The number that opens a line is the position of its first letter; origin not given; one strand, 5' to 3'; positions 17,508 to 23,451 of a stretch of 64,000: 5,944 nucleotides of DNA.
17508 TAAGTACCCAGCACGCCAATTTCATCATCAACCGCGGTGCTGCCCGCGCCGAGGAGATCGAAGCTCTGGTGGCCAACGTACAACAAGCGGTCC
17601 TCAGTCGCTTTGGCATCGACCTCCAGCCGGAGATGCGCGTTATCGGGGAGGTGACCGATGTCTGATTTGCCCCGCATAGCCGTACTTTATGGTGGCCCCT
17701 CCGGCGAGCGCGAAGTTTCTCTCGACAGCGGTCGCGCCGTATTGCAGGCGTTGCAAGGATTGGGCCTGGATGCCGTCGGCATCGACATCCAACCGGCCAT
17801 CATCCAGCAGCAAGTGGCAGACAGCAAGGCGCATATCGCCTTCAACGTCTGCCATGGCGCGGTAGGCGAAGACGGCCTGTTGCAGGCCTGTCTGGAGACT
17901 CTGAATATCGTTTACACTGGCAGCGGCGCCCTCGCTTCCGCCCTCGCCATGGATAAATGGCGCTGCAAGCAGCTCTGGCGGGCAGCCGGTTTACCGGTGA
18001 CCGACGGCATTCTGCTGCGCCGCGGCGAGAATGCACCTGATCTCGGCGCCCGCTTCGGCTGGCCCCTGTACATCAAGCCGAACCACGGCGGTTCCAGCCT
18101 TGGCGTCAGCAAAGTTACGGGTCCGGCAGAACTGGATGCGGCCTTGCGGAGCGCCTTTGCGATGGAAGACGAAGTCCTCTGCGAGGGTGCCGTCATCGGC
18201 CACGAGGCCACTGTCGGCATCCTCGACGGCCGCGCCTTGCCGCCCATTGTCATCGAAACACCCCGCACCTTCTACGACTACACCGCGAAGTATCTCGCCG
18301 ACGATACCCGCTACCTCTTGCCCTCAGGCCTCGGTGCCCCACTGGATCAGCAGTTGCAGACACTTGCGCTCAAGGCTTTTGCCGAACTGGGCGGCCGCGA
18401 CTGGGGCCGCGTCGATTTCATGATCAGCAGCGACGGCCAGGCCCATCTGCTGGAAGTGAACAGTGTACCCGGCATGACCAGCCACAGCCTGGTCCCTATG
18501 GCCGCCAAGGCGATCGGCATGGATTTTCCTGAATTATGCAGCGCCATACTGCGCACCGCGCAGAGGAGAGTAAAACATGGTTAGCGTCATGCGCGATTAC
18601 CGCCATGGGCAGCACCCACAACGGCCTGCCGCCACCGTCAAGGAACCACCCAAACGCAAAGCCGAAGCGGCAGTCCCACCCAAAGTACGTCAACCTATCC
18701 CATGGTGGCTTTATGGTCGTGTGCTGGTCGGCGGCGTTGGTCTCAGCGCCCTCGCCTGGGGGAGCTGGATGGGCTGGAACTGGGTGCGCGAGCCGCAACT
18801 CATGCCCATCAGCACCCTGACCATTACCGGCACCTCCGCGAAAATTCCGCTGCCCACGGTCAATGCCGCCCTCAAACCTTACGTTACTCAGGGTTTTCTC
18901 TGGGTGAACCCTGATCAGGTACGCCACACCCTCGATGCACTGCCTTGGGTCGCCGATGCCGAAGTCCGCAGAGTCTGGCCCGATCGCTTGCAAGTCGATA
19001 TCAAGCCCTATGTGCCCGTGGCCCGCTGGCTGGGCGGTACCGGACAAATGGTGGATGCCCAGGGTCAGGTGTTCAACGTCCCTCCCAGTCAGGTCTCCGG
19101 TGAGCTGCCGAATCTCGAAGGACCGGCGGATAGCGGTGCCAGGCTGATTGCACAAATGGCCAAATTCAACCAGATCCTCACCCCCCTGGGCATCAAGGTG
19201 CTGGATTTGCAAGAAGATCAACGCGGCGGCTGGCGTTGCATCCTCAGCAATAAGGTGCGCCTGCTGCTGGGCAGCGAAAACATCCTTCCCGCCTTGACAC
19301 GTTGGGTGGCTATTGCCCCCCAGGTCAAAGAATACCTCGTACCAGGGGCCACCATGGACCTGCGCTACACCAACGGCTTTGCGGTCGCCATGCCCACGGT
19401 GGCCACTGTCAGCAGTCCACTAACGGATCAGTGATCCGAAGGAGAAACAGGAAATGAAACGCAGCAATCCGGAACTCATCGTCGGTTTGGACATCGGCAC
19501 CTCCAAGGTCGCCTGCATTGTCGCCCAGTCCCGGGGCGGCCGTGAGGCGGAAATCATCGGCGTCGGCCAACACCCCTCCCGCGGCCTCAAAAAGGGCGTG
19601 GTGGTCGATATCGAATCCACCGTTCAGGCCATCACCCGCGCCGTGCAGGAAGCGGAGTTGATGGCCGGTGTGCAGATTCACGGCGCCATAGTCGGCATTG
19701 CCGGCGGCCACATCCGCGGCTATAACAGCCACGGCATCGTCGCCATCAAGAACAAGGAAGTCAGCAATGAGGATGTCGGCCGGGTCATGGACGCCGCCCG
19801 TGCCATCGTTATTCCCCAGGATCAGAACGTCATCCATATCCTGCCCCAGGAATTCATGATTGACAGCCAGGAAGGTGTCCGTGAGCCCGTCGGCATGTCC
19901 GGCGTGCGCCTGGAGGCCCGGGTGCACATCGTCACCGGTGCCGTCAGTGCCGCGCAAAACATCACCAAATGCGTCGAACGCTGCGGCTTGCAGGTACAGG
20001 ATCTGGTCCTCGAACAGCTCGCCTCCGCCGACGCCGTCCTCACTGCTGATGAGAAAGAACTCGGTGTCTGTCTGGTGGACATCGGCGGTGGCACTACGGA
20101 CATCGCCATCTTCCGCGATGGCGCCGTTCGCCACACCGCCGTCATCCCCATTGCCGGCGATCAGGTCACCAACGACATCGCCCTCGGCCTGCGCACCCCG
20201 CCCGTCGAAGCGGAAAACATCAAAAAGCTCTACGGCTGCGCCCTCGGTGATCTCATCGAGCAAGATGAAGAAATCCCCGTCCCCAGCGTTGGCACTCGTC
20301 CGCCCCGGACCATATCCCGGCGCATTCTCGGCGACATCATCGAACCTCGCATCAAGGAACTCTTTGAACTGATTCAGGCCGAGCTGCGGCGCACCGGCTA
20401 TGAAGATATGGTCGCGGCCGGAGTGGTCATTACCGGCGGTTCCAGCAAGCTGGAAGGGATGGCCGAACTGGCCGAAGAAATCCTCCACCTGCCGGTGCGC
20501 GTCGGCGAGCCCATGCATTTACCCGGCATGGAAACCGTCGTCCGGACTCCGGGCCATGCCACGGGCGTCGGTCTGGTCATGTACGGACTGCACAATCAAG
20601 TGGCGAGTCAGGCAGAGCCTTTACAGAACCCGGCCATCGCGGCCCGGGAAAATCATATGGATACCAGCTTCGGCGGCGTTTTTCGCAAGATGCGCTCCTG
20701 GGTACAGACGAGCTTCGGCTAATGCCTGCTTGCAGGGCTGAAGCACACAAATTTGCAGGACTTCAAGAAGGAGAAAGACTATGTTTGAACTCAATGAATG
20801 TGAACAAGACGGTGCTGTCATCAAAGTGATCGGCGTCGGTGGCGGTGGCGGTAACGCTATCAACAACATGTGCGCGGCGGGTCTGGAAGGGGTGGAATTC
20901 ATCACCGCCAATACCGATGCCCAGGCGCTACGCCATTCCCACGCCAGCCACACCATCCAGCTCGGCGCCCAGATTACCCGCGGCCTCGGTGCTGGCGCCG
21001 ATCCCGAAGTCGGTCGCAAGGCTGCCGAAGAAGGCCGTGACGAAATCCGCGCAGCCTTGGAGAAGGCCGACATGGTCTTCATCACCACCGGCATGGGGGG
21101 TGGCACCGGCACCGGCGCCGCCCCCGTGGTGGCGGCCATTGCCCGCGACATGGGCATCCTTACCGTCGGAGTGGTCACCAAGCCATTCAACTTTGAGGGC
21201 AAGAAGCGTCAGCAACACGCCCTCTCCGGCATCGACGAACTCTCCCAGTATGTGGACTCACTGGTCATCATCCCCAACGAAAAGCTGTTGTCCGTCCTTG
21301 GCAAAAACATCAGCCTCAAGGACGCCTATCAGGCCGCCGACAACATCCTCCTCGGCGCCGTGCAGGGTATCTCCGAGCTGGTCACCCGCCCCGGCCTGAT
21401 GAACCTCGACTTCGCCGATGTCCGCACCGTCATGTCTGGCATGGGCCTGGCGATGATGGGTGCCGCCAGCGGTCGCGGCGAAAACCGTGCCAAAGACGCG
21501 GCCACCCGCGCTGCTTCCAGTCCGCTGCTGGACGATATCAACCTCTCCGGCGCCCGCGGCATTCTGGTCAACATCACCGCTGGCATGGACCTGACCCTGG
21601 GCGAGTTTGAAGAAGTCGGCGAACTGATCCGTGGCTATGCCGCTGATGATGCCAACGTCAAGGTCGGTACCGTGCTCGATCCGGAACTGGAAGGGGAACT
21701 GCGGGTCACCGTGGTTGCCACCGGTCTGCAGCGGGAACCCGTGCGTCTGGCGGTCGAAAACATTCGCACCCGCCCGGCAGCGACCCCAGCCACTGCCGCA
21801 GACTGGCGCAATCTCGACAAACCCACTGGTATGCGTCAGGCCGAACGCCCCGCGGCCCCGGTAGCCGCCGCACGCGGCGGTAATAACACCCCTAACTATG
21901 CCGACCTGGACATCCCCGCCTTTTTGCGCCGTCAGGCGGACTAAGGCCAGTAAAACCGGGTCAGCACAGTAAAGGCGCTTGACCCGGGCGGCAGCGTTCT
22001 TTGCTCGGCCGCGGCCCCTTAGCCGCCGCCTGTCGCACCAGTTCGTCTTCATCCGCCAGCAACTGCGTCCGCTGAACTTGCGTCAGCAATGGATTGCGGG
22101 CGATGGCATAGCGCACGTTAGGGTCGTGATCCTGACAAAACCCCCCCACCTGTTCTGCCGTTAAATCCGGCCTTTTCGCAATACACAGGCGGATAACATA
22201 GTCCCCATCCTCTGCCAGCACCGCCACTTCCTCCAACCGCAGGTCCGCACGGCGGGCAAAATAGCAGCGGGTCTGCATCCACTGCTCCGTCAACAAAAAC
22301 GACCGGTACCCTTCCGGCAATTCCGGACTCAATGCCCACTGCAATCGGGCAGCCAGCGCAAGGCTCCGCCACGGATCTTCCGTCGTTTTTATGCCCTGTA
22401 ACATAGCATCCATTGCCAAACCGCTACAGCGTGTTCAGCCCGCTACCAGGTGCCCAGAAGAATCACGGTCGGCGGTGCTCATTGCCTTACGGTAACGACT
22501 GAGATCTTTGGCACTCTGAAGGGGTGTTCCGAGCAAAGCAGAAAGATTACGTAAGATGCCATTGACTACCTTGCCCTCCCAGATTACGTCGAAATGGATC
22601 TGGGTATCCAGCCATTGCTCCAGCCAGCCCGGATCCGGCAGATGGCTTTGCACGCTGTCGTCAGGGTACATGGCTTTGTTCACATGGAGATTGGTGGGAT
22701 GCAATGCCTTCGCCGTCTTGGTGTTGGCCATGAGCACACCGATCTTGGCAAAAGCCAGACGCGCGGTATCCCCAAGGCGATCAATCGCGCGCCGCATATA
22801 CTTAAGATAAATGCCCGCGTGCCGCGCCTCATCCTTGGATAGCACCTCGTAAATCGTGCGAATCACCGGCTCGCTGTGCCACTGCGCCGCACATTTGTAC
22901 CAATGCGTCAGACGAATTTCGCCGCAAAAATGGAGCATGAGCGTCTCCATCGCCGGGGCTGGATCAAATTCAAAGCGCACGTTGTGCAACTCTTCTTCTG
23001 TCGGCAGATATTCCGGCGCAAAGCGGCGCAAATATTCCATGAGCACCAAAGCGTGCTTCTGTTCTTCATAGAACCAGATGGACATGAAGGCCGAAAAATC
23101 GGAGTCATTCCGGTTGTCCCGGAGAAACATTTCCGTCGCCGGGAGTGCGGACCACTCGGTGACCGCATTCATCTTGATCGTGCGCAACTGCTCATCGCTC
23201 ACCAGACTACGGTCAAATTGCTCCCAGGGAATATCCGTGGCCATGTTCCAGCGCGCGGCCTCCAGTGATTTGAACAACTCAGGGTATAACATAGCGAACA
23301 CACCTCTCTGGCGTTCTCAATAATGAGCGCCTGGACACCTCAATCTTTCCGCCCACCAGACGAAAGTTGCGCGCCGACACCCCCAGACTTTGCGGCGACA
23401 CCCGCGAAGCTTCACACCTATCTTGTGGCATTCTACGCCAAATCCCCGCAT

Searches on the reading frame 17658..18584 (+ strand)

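Call 72: search_protein_families(library=pfam, proteins=[window:17658-18584:+], max_evalue=0.00001)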
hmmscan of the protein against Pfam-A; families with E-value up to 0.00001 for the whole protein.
window:17658-18584:+ (308 aa): 2 families
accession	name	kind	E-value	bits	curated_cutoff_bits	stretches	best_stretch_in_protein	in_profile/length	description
PF07478.18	Dala_Dala_lig_C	-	6.3e-48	163.4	24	1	106-298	1-203/204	D-ala D-ala ligase C-terminus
PF01820.27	Dala_Dala_lig_N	-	1.8e-18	67.7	34.6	2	50-89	82-121/121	D-ala D-ala ligase N-terminus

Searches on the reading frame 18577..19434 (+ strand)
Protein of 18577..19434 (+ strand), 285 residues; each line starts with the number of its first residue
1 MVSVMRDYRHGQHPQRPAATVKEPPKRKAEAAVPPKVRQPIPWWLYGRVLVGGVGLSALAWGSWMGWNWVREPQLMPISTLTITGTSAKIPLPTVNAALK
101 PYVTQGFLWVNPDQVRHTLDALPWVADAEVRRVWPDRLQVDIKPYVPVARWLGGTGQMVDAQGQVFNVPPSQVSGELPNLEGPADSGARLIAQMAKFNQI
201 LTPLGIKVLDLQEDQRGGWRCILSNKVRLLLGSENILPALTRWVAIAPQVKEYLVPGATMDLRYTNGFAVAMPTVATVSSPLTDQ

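Call 72: search_protein_families(library=pfam, proteins=[window:18577-19434:+], max_evalue=0.00001)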
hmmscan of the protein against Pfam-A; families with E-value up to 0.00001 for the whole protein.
window:18577-19434:+ (285 aa): 2 families
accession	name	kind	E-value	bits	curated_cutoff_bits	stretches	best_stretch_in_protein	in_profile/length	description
PF03799.20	FtsQ_DivIB_C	-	1.3e-15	58.7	21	1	149-263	1-114/114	Cell division protein FtsQ/DivIB, C-terminal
PF08478.15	POTRA_1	-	6.4e-15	55.6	23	1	76-145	1-69/69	POTRA domain, FtsQ-type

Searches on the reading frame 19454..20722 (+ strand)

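Call 47: search_protein_families(library=pfam, proteins=[window:19454-20722:+], max_evalue=0.0001)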
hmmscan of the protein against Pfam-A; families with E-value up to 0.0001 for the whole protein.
window:19454-20722:+ (422 aa): 5 families
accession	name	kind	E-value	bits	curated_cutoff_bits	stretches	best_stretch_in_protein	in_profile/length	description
PF14450.12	FtsA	-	1.6e-53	180.8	31.8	2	206-373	1-127/127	Cell division protein FtsA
PF02491.25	SHS2_FTSA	-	2.1e-32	111.8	25.4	1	84-161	1-79/79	SHS2 domain inserted in FTSA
PF06723.19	MreB_Mbl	-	7.7e-16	58.3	27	1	172-352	114-305/327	MreB/Mbl protein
PF11104.14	PilM_2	-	3.9e-07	29.8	27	0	171-258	142-235/340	Type IV pilus assembly protein PilM;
PF06277.17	EutA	-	4.6e-07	29.5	27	1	197-241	137-181/475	Ethanolamine utilisation protein EutA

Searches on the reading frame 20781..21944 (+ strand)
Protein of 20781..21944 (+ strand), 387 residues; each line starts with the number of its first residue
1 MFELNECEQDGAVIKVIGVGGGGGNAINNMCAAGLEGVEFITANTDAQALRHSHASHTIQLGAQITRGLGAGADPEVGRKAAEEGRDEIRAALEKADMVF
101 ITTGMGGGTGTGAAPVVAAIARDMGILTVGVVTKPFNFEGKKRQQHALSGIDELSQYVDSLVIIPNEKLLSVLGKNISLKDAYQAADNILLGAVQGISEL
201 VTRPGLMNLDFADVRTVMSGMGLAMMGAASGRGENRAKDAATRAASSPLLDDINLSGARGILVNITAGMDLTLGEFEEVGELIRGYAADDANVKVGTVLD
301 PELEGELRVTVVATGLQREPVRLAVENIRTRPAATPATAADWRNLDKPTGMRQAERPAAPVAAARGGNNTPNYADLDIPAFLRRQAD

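Call 47: search_protein_families(library=pfam, proteins=[window:20781-21944:+], max_evalue=0.0001)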
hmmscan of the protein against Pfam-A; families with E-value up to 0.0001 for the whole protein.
window:20781-21944:+ (387 aa): 2 families
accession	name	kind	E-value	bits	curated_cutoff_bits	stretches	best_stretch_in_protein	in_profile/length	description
PF00091.31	Tubulin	-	7.9e-51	173.5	33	1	14-173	2-189/190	Tubulin/FtsZ family, GTPase domain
PF12327.13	FtsZ_C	-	1.2e-33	115.7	27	1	222-317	1-95/95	FtsZ family, C-terminal domain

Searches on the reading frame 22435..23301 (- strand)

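Call 47: search_protein_families(library=pfam, proteins=[window:22435-23301:-], max_evalue=0.0001)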
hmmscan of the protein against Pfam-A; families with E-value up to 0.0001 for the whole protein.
window:22435-23301:- (288 aa): 3 families
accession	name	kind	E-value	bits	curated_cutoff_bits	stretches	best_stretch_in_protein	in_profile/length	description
PF11583.14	AurF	-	1.9e-07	31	29.6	1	77-227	111-264/282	P-aminobenzoate N-oxygenase AurF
PF22277.2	EncFtn-like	-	8.5e-07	29.1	27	0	128-177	26-75/85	EncFtn-like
PF03405.20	FA_desaturase_2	-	3.6e-06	26.5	22.7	0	139-187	176-224/325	Fatty acid desaturase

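Call 73: search_protein_families(library=ncbifam, proteins=[window:22435-23301:-], max_evalue=0.01)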
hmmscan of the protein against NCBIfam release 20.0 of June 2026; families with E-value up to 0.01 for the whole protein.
window:22435-23301:- (288 aa): 3 families
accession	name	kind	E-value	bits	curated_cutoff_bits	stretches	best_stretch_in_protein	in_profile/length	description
TIGR04535.1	ferrit_encaps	subfamily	7.8e-07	29.1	125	1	126-181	23-78/114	encapsulin-associated ferritin-like protein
NF058679.1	EncB_fam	subfamily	9.2e-06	25.7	90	0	118-173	22-77/117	encapsulin nanocompartment ferritin-likeEncB family encapsulin nanocompartment ferritin-like cargo protein cargo protein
NF010172.0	PRK13654.1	subfamily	0.0054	15.9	391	1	143-170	118-145/361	magnesium-protoporphyrin IX monomethyl ester cyclase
